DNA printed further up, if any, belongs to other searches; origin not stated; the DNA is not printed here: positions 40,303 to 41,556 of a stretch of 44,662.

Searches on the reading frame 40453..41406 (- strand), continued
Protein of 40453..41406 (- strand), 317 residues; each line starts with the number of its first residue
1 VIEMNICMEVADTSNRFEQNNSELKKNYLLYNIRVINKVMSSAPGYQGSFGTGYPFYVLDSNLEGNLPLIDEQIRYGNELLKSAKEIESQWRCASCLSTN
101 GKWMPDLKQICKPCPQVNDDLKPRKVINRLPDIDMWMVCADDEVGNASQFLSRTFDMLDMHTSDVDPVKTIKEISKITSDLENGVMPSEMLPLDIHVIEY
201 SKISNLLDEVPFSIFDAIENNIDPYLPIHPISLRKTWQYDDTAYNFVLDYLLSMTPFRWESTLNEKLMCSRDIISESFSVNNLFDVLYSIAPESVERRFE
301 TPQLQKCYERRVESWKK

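Call 36: find_encoding_contigs(protein=P0173, flank=6000, max_places=2)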
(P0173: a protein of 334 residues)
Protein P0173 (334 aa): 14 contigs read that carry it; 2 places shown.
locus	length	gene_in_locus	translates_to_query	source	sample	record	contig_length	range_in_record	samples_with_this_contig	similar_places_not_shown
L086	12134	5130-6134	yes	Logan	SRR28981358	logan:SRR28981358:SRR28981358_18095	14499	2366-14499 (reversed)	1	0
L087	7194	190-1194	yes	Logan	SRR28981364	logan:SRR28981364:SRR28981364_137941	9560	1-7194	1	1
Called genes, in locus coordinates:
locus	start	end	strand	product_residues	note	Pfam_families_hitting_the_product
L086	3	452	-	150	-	?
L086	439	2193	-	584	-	PF01807:Zn_ribbon_DnaG, PF08275:DNAG_N, PF01751:Toprim, PF13155:Toprim_2, PF13662:Toprim_4, PF10410:DnaB_bind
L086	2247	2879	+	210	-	-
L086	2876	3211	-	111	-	PF04237:YjbR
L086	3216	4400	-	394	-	PF09587:PGA_cap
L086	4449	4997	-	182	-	PF00929:RNase_T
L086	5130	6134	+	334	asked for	-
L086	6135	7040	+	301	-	PF02811:PHP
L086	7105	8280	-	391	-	PF02812:ELFV_dehydrog_N, PF00208:ELFV_dehydrog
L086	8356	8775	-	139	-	PF01741:MscL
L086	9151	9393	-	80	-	-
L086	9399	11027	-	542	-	PF03485:Arg_tRNA_synt_N, PF00750:tRNA-synt_1d, PF05746:DALR_1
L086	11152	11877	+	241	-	-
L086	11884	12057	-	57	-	-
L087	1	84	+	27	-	?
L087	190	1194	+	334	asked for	-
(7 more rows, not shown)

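Call 37: find_encoding_contigs(protein=P0242, flank=6000, max_places=2)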
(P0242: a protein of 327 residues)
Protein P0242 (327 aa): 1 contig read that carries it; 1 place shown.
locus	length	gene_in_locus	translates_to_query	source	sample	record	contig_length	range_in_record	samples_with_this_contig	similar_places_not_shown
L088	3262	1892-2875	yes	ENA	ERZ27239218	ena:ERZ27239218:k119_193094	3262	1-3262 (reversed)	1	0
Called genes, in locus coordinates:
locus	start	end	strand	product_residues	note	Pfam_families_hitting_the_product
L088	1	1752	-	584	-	?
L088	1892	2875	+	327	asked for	-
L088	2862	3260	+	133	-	?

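Call 38: find_encoding_contigs(protein=P0272, flank=6000, max_places=2)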
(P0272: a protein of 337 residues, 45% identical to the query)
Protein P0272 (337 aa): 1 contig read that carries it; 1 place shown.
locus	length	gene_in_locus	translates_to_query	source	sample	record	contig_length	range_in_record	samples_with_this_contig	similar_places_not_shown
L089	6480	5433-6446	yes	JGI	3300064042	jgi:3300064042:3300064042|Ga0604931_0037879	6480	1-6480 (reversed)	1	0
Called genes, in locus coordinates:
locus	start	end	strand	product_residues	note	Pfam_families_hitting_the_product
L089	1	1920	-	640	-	?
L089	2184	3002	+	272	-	PF13489:Methyltransf_23 (faint), PF13649:Methyltransf_25 (faint), PF13847:Methyltransf_31 (faint), PF01739:CheR (weak), PF08242:Methyltransf_12 (weak)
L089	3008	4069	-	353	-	PF02543:Carbam_trans_N (faint), PF00814:TsaD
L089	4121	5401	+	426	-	PF08245:Mur_ligase_M, PF02875:Mur_ligase_C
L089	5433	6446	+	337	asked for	-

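Call 39: find_encoding_contigs(protein=P0276, flank=6000, max_places=2)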
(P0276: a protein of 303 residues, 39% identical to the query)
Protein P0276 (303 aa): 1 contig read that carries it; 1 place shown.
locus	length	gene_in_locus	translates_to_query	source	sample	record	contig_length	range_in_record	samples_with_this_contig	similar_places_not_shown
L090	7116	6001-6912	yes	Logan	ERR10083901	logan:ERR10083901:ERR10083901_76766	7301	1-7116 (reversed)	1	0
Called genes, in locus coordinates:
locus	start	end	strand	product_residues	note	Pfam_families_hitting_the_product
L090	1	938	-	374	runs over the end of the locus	?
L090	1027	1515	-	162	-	-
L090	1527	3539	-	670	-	PF12799:LRR_4 (faint), PF16403:Bact_surface_Ig-like (weak), PF07554:FIVAR (faint)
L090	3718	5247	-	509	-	PF03382:DUF285, PF09479:Flg_new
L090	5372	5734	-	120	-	PF00886:Ribosomal_S16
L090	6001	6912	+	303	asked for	-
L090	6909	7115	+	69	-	?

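Call 40: find_encoding_contigs(protein=P0271, flank=6000, max_places=2)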
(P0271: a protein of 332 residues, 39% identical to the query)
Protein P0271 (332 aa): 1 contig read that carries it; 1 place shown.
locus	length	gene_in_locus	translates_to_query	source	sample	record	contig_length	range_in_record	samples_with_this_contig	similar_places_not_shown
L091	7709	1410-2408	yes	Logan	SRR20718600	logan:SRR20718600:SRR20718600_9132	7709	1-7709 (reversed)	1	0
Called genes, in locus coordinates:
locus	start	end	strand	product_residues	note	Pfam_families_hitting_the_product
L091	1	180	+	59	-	?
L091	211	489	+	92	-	-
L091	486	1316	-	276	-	PF19420:DDAH_eukar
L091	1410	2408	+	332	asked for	-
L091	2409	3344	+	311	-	PF02811:PHP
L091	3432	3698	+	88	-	PF00166:Cpn10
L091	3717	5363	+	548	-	PF00118:Cpn60_TCP1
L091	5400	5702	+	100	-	PF04014:MazE_antitoxin (weak)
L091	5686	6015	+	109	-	PF02452:PemK_toxin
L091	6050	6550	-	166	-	-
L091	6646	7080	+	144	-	PF01050:MannoseP_isomer (weak)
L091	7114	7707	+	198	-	?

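Call 64: search_protein_families(library=padloc, proteins=[window:40453-41397:-, P0163, P0242], max_evalue=1)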
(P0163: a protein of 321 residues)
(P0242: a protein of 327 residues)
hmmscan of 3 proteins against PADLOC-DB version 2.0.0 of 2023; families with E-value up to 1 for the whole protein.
window:40453-41397:- (314 aa): 0 families

P0163 (321 aa): 0 families

P0242 (327 aa): 0 families

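Call 65: predict_structure(alignment_id=A4)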
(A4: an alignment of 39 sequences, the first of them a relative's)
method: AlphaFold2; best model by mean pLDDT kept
length: 321 residues; sequences in the alignment: 39
mean_pLDDT: 89.6   pTM: 0.89
mean pLDDT of the five models: 89.6, 89.5, 89.2, 88.3, 87.3
residues with pLDDT >= 90: 223; 70-90: 67; 50-70: 23; < 50: 8
segments of 3 or more residues with pLDDT < 50: 186-189
pLDDT, mean of each block of 10 residues (from residue 1): 74 92 94 95 98 98 97 97 93 75 71 64 83 95 97 95 85 84 50 78 98 99 97 97 90 98 98 98 97 97 98 92 53
secondary structure, 60 per line:
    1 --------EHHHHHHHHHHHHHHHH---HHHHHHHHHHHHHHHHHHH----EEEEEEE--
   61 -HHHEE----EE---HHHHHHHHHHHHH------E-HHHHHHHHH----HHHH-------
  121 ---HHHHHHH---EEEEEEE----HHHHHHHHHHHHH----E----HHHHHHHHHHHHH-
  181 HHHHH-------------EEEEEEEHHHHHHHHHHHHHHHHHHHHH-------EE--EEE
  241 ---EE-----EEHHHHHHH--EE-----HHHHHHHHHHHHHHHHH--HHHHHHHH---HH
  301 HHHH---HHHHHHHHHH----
elements in order: H10-25 H29-47 E52-58 H76-88 H97-105 H110-113 H124-130 E134-140 H145-157 H167-179 H181-185 E199-205 H206-226 E238-240 H253-259 H269-285 H288-295 H299-304 H308-317

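Call 67: fold_search(model_id=the predicted structure, library=pdb)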
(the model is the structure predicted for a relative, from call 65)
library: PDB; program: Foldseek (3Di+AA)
matches with E <= 10: 156; with E <= 0.001: 0
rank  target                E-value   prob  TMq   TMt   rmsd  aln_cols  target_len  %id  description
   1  5g4a_B                4.1e-02  0.92  0.28  0.33  11.8       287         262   10  AadA in complex with ATP and magnesium (released 2017-11-29)
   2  5lpa_A                6.2e-02  0.90  0.26  0.30  12.6       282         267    9  AadA E87Q in complex with ATP, calcium and dihydrostreptomycin (released 2018-01-17)
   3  5g4a_A                6.6e-02  0.87  0.27  0.32  12.5       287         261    9  AadA in complex with ATP and magnesium (released 2017-11-29)
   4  6fzb_A                1.2e-01  0.75  0.27  0.32  12.3       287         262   10  AadA in complex with ATP, magnesium and streptomycin (released 2018-06-13)
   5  5luh_B                1.4e-01  0.66  0.25  0.30  12.7       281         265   10  AadA E87Q in complex with ATP, calcium and streptomycin (released 2018-01-17)
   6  6fzb_B                2.1e-01  0.66  0.25  0.29  12.2       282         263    9  AadA in complex with ATP, magnesium and streptomycin (released 2018-06-13)
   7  6sxj                  3.3e-01  0.14  0.20  0.24  16.3       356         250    8  Crystal structure of spectinomycin adenyltransferase AAD(9) from Enterococcus faecialis (released 2020-04-15)
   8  5luh_A                4.0e-01  0.51  0.28  0.33  12.4       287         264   10  AadA E87Q in complex with ATP, calcium and streptomycin (released 2018-01-17)
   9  3ung                  9.7e-01  0.02  0.10  0.07  17.6       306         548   13  Structure of the Cmr2 subunit of the CRISPR RNA silencing complex (released 2012-03-21)
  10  4f5n_A                1.1e+00  0.11  0.16  0.16  13.5       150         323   15  Open ternary complex of R283K DNA polymerase beta with a metal free dCTP analog (released 2012-12-12)
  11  5j0s_A                1.1e+00  0.10  0.16  0.16  13.3       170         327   12  Binary complex crystal structure of DNA polymerase Beta with C:T mismatch at the primer terminus (released 2016-10-26)
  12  4doz                  1.1e+00  0.02  0.10  0.07  17.7       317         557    9  Crystal structure of Pyrococcus furiosus Cmr2 (Cas10) (released 2012-03-21)
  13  7v38_B                1.1e+00  0.02  0.08  0.11  15.6       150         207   13  Crystal structure of NP exonuclease-PCMPS complex (released 2021-12-15)
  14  9y17_A                1.2e+00  0.11  0.16  0.16  13.4       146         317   14  WT human DNA polymerase beta, Binary complex templating dT (released 2026-01-28)
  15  8foe_B                1.2e+00  0.02  0.11  0.10  23.4       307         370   14  Cryo-EM structure of S. cerevisiae DNA polymerase alpha-primase complex bound to a template DNA (released 2023-05-31)
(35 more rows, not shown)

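Call 70: find_encoding_contigs(protein=P0275, flank=6000, max_places=2)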
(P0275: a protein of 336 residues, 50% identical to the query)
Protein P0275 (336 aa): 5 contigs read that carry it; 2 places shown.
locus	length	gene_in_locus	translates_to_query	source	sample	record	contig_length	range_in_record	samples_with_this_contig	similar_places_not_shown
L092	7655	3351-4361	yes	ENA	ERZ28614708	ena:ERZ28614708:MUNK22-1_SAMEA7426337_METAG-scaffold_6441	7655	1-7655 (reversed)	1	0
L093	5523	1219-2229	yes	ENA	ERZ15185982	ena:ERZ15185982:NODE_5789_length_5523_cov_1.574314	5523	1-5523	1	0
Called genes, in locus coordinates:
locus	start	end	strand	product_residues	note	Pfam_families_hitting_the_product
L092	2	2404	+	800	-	?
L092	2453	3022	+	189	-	PF18936:DUF5684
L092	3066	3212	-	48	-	-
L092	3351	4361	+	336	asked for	-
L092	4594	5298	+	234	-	-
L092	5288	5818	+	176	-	PF00588:SpoU_methylase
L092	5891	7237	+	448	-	PF13393:tRNA-synt_His, PF00587:tRNA-synt_2b, PF03129:HGTP_anticodon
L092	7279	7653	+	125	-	?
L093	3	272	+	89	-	?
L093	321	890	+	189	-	PF18936:DUF5684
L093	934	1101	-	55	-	-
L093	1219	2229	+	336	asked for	-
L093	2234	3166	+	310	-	PF02811:PHP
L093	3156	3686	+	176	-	PF00588:SpoU_methylase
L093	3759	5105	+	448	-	PF13393:tRNA-synt_His, PF00587:tRNA-synt_2b, PF03129:HGTP_anticodon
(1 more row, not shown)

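Call 71: find_encoding_contigs(protein=P0274, flank=6000, max_places=2)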
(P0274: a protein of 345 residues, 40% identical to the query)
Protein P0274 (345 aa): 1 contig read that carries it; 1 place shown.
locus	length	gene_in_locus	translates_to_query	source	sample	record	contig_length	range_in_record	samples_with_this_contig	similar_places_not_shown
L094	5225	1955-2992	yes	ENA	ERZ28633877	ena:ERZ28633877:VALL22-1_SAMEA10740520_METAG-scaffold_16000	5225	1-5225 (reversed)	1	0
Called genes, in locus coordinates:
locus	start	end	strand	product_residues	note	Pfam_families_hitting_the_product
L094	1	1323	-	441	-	?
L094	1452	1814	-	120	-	PF00886:Ribosomal_S16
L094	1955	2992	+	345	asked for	-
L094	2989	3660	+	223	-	-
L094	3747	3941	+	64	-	-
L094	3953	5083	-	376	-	PF02540:NAD_synthase (weak), PF03054:tRNA_Me_trans, PF20259:tRNA_Me_trans_M, PF20258:tRNA_Me_trans_C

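Call 73: search_dna_similar(query=window:40453-41397:-, collection=phages, mode=protein, max_evalue=0.001, max_rows=10)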
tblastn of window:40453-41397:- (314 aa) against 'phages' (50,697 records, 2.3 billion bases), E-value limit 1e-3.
No match.

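Call 74: search_dna_similar(query=window:40453-41397:-, collection=plasmids, mode=protein, max_evalue=0.001, max_rows=10)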
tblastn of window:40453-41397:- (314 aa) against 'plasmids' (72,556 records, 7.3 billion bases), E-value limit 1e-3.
No match.

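Call 76: find_related_loci(query=A1, collection=viral_contigs, flank=5000)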
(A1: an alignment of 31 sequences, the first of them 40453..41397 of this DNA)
Query A1 (314 aa) in viral_contigs; peptide patterns used: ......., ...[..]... (x = any residue, [..] = any of these).
18 stretches matched a pattern, but none encodes a relative of the query by tblastn (E <= 1e-3).
